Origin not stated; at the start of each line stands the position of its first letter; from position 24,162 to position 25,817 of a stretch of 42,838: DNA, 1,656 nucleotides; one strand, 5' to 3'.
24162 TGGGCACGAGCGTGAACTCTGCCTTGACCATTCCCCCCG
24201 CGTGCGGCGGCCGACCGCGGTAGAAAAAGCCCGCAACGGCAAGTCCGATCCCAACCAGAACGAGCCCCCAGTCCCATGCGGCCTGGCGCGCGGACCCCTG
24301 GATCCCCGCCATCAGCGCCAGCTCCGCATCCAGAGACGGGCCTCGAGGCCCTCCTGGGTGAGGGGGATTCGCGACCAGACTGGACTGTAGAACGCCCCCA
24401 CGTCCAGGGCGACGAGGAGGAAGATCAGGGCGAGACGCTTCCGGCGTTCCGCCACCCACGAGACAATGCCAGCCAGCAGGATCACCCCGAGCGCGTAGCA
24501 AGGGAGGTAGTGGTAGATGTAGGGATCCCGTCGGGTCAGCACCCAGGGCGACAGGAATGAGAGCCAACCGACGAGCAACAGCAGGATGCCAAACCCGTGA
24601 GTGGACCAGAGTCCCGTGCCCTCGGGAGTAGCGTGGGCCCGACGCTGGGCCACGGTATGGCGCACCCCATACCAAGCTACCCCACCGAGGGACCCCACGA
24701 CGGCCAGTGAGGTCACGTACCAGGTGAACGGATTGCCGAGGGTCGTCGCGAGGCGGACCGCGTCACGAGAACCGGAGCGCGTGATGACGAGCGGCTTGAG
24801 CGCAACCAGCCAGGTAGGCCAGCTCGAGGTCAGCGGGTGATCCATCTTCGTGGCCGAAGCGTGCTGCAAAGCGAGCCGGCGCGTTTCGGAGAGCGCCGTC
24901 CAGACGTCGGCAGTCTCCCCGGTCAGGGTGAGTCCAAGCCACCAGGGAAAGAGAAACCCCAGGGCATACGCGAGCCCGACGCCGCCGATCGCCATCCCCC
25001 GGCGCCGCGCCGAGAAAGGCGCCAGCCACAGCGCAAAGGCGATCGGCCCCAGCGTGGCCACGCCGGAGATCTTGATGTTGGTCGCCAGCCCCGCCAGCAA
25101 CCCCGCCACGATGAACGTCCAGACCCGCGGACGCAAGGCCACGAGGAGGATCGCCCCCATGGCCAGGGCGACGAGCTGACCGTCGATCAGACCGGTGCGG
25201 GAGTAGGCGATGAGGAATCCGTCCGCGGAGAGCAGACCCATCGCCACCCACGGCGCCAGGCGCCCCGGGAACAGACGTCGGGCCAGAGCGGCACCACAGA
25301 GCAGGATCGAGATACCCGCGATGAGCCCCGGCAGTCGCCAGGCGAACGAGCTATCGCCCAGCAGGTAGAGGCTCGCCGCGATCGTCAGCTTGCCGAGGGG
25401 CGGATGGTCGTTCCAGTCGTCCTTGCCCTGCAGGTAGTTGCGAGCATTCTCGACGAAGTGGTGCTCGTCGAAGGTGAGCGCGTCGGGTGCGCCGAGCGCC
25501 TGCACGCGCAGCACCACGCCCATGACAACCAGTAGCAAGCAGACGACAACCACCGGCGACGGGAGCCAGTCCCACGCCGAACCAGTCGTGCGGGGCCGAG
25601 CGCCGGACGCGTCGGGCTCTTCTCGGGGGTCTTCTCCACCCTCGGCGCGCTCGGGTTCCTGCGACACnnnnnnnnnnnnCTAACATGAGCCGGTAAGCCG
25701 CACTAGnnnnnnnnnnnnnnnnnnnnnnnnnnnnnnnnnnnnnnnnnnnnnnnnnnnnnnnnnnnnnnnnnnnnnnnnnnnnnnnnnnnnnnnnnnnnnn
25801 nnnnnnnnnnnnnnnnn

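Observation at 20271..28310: Candidate protein O-mannosylation / GT-C glycosylation locus with a spermidine-synthase-like membrane protein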

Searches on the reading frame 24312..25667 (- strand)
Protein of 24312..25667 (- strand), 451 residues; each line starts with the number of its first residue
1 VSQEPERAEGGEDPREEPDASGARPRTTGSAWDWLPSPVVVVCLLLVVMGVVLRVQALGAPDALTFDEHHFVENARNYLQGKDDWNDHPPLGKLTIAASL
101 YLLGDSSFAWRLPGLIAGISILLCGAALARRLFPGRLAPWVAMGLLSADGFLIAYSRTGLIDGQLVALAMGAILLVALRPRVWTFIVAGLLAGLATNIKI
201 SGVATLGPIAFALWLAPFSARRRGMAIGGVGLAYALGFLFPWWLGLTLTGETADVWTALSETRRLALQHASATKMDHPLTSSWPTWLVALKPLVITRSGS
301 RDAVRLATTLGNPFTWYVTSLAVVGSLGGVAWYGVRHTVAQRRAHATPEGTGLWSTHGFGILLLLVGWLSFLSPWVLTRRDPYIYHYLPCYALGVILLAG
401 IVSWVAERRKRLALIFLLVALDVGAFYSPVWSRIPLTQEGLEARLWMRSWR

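Call 7: search_protein_families(library=pfam, proteins=[window:24312-25667:-], max_evalue=0.01)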
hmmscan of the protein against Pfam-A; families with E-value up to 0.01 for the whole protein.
window:24312-25667:- (451 aa): 3 families
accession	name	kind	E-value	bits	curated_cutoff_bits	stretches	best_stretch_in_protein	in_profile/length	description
PF16192.10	PMT_4TMC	-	4e-22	79.1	32.4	1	256-450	2-202/202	C-terminal four TMM region of protein-O-mannosyltransferase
PF13231.12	PMT_2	-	3.9e-10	40.6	26.1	1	87-236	1-151/160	Dolichyl-phosphate-mannose-protein mannosyltransferase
PF02366.24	PMT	-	7e-09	36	22.7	1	45-213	2-196/245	Dolichyl-phosphate-mannose-protein mannosyltransferase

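Call 8: search_protein_families(library=ncbifam, proteins=[window:24312-25667:-], max_evalue=0.01)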
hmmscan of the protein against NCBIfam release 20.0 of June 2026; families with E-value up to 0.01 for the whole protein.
window:24312-25667:- (451 aa): 1 family
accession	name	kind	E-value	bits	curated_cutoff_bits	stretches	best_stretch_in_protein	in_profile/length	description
NF058602.1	PrMnsylTfPmt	equivalog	1.6e-06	27.2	800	1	41-172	39-184/530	protein O-mannosyltransferase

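Call 10: search_solved_structures(query=window:24312-25667:-, max_evalue=1)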
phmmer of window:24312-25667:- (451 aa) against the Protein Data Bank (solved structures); distinct sequences matched with E-value up to 1: 4.
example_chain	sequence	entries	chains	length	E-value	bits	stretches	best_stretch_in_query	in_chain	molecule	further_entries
6p25_A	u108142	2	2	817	5.7e-12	48.3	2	38-101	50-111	Dolichyl-phosphate-mannose--protein mannosyltransferase 1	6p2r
6p25_B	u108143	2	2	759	2.7e-09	39.5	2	12-113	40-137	Dolichyl-phosphate-mannose--protein mannosyltransferase 2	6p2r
9e61_A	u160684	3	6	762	2.7e-07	32.9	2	261-400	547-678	Dolichyl-phosphate-mannose--protein mannosyltransferase 4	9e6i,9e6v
9i5k_A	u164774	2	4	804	5.3e-06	28.7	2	44-104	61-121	Dolichyl-phosphate-mannose--protein mannosyltransferase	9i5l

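Call 31: find_homologous_proteins(query=window:24312-25667:-, max_evalue=0.00001)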
Query window:24312-25667:- (451 aa): 139 proteins with E <= 0.00001 among 8000 candidates; the best 120 are listed.
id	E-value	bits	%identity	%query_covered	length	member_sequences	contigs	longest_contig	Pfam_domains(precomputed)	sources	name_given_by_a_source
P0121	2.7e-298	1007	100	100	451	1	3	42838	PF02366.25,PF16192.11,PF13231.13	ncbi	-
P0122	5.5e-232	789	77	100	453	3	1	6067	PF02366.25,PF16192.11,PF13231.13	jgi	-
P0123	1.7e-201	688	71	97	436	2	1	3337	PF02366.25,PF16192.11,PF13231.13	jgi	-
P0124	8.7e-165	567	62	92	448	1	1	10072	PF02366.25,PF16192.11,PF13231.13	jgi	-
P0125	3.4e-163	562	81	69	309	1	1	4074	PF16192.11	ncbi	-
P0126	1.3e-143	497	56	92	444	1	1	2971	PF02366.25,PF16192.11,PF13231.13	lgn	-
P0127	2.5e-111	391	49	90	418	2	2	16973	PF02366.25,PF16192.11,PF13231.13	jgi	-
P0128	2.7e-106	374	46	91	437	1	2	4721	PF02366.25,PF16192.11,PF13231.13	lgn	-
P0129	1.7e-95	339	42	92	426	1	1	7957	PF02366.25,PF16192.11,PF13231.13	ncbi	-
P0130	6.9e-95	337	45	92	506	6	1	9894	PF02366.25,PF16192.11,PF13231.13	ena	-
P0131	3.7e-94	334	38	98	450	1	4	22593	PF02366.25,PF16192.11,PF13231.13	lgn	-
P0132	9.0e-93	330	45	92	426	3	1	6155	PF02366.25,PF16192.11,PF13231.13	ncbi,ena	-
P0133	1.6e-92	329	44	91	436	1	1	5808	PF02366.25,PF16192.11,PF13231.13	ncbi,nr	ncbi:MAG TPA: glycosyltransferase family 39 protein [Polyangiaceae bacterium]|nr:glycosyltransferase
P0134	5.1e-92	327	41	88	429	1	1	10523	PF02366.25,PF16192.11,PF13231.13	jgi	jgi:dolichyl-phosphate-mannose--protein O-mannosyl transferase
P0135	8.4e-92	327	40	92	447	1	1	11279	PF02366.25,PF16192.11,PF13231.13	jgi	jgi:dolichyl-phosphate-mannose-protein mannosyltransferase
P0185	5.6e-85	304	44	90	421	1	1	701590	PF02366.25,PF16192.11,PF13231.13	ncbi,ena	-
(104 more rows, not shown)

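Call 32: find_encoding_contigs(protein=P0124, flank=10000, max_places=1)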
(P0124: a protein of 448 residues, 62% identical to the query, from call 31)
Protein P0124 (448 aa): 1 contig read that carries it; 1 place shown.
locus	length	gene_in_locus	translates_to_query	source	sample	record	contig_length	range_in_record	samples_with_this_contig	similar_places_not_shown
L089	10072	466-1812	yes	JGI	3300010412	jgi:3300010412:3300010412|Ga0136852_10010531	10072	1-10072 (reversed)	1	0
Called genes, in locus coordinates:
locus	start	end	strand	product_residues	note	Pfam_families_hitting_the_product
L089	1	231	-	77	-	?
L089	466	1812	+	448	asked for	PF02366:PMT, PF13231:PMT_2, PF16192:PMT_4TMC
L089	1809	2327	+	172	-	-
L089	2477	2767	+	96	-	-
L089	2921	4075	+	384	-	PF01702:TGT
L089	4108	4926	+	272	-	PF05430:Methyltransf_30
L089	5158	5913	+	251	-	PF13645:YkuD_2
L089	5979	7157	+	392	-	PF05048:NosD (faint), PF13229:Beta_helix (faint)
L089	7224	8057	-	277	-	PF13472:Lipase_GDSL_2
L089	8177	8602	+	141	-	PF04536:TPM_phosphatase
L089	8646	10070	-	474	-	?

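Call 33: find_encoding_contigs(protein=P0127, flank=10000, max_places=1)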
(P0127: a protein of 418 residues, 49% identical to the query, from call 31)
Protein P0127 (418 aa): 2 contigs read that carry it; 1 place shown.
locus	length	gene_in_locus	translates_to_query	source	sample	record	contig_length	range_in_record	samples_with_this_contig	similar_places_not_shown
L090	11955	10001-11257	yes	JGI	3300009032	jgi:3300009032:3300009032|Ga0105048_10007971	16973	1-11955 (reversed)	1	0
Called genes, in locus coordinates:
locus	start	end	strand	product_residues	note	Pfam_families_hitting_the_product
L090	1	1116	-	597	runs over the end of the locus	-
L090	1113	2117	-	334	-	PF03706:LPG_synthase_TM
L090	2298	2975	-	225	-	PF13489:Methyltransf_23, PF13847:Methyltransf_31, PF08241:Methyltransf_11, PF08242:Methyltransf_12, PF13649:Methyltransf_25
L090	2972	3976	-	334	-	PF00535:Glycos_transf_2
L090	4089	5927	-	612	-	PF08305:NPCBM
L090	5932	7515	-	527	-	PF09852:DUF2079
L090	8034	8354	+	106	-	-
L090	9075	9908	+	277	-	-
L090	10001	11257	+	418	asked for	PF13231:PMT_2, PF02366:PMT, PF16192:PMT_4TMC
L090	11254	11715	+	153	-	-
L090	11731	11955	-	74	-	?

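Call 34: find_encoding_contigs(protein=P0185, flank=10000, max_places=1)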
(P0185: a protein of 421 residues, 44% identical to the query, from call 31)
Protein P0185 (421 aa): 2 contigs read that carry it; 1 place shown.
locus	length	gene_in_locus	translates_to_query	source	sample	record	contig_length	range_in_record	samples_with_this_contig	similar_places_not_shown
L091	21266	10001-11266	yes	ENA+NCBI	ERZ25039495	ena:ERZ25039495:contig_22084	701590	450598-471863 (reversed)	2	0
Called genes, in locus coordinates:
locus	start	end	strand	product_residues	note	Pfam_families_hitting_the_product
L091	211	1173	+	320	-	PF00462:Glutaredoxin, PF01521:Fe-S_biosyn (faint), PF00581:Rhodanese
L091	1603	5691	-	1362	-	PF00069:Pkinase, PF07714:PK_Tyr_Ser-Thr, PF13191:AAA_16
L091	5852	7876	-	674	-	PF00005:ABC_tran, PF02463:SMC_N (faint), PF13304:AAA_21 (faint), PF13604:AAA_30 (faint), PF12848:ABC_tran_Xtn, PF00005:ABC_tran, PF16326:ABC_tran_CTD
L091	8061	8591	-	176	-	PF00994:MoCF_biosynth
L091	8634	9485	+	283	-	PF03009:GDPD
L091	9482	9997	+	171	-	-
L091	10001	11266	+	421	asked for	PF02366:PMT (weak), PF13231:PMT_2, PF02366:PMT (weak), PF16192:PMT_4TMC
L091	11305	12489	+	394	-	-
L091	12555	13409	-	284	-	-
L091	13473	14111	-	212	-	-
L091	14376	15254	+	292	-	PF01149:Fapy_DNA_glyco, PF06831:H2TH, PF06827:zf-FPG_IleRS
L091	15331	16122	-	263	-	PF00300:His_Phos_1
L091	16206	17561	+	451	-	PF00155:Aminotran_1_2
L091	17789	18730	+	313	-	PF01022:HTH_5, PF12840:HTH_20, PF01209:Ubie_methyltran, PF13489:Methyltransf_23, PF13847:Methyltransf_31, PF08241:Methyltransf_11, PF08242:Methyltransf_12, PF13649:Methyltransf_25, +3 more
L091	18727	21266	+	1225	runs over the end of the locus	PF02574:S-methyl_trans, PF00809:Pterin_bind, PF02607:B12-binding_2, PF02310:B12-binding, PF02965:Met_synt_B12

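Call 69: find_related_loci(query=A6, collection=metagenome_contigs, flank=4000)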
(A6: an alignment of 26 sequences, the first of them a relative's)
Query A6 (451 aa) in metagenome_contigs; peptide patterns used: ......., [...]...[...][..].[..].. (x = any residue, [..] = any of these).
404 stretches matched a pattern; 159 encode a relative of the query (tblastn E <= 1e-3); the best 80 are kept; 79 distinct loci.
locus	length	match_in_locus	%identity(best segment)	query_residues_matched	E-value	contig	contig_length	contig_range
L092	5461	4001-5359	77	1-451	0e+0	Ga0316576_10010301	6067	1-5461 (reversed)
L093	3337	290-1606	71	17-451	0e+0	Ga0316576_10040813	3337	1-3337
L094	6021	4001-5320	48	16-451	5e-109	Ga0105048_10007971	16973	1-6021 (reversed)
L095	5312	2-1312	42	17-451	7e-97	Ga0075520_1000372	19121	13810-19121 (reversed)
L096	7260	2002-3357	40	3-451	1e-94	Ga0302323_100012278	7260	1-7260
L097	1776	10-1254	42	37-451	3e-100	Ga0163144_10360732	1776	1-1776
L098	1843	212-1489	40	37-451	4e-97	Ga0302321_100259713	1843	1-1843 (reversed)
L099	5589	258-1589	39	13-451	3e-90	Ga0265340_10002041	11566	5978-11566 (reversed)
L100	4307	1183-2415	44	42-451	6e-85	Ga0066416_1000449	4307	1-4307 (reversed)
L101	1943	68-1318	41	37-451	4e-88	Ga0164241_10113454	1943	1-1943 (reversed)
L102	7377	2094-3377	45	37-451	5e-84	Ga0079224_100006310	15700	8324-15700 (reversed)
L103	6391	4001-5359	39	13-451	8e-83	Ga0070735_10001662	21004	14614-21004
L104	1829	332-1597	39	40-448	2e-85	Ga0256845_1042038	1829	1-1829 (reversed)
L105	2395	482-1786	41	12-451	2e-83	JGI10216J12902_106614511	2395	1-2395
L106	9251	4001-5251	39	28-451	3e-80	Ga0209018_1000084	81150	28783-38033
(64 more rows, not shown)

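Call 89: search_solved_structures(query=A6, max_evalue=0.001, show_alignments=2)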
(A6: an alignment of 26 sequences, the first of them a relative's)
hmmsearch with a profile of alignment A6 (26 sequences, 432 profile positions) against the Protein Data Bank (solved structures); distinct sequences matched with E-value up to 0.001: 4.
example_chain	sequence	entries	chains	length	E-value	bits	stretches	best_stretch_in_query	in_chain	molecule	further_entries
6p25_A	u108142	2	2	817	3.4e-20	75.5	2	260-431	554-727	Dolichyl-phosphate-mannose--protein mannosyltransferase 1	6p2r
9i5k_A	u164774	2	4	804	3.6e-19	72.1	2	12-192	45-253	Dolichyl-phosphate-mannose--protein mannosyltransferase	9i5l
9e61_A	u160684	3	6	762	6.3e-16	61.4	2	242-384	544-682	Dolichyl-phosphate-mannose--protein mannosyltransferase 4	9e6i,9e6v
6p25_B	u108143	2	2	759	1.5e-13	53.6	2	15-201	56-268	Dolichyl-phosphate-mannose--protein mannosyltransferase 2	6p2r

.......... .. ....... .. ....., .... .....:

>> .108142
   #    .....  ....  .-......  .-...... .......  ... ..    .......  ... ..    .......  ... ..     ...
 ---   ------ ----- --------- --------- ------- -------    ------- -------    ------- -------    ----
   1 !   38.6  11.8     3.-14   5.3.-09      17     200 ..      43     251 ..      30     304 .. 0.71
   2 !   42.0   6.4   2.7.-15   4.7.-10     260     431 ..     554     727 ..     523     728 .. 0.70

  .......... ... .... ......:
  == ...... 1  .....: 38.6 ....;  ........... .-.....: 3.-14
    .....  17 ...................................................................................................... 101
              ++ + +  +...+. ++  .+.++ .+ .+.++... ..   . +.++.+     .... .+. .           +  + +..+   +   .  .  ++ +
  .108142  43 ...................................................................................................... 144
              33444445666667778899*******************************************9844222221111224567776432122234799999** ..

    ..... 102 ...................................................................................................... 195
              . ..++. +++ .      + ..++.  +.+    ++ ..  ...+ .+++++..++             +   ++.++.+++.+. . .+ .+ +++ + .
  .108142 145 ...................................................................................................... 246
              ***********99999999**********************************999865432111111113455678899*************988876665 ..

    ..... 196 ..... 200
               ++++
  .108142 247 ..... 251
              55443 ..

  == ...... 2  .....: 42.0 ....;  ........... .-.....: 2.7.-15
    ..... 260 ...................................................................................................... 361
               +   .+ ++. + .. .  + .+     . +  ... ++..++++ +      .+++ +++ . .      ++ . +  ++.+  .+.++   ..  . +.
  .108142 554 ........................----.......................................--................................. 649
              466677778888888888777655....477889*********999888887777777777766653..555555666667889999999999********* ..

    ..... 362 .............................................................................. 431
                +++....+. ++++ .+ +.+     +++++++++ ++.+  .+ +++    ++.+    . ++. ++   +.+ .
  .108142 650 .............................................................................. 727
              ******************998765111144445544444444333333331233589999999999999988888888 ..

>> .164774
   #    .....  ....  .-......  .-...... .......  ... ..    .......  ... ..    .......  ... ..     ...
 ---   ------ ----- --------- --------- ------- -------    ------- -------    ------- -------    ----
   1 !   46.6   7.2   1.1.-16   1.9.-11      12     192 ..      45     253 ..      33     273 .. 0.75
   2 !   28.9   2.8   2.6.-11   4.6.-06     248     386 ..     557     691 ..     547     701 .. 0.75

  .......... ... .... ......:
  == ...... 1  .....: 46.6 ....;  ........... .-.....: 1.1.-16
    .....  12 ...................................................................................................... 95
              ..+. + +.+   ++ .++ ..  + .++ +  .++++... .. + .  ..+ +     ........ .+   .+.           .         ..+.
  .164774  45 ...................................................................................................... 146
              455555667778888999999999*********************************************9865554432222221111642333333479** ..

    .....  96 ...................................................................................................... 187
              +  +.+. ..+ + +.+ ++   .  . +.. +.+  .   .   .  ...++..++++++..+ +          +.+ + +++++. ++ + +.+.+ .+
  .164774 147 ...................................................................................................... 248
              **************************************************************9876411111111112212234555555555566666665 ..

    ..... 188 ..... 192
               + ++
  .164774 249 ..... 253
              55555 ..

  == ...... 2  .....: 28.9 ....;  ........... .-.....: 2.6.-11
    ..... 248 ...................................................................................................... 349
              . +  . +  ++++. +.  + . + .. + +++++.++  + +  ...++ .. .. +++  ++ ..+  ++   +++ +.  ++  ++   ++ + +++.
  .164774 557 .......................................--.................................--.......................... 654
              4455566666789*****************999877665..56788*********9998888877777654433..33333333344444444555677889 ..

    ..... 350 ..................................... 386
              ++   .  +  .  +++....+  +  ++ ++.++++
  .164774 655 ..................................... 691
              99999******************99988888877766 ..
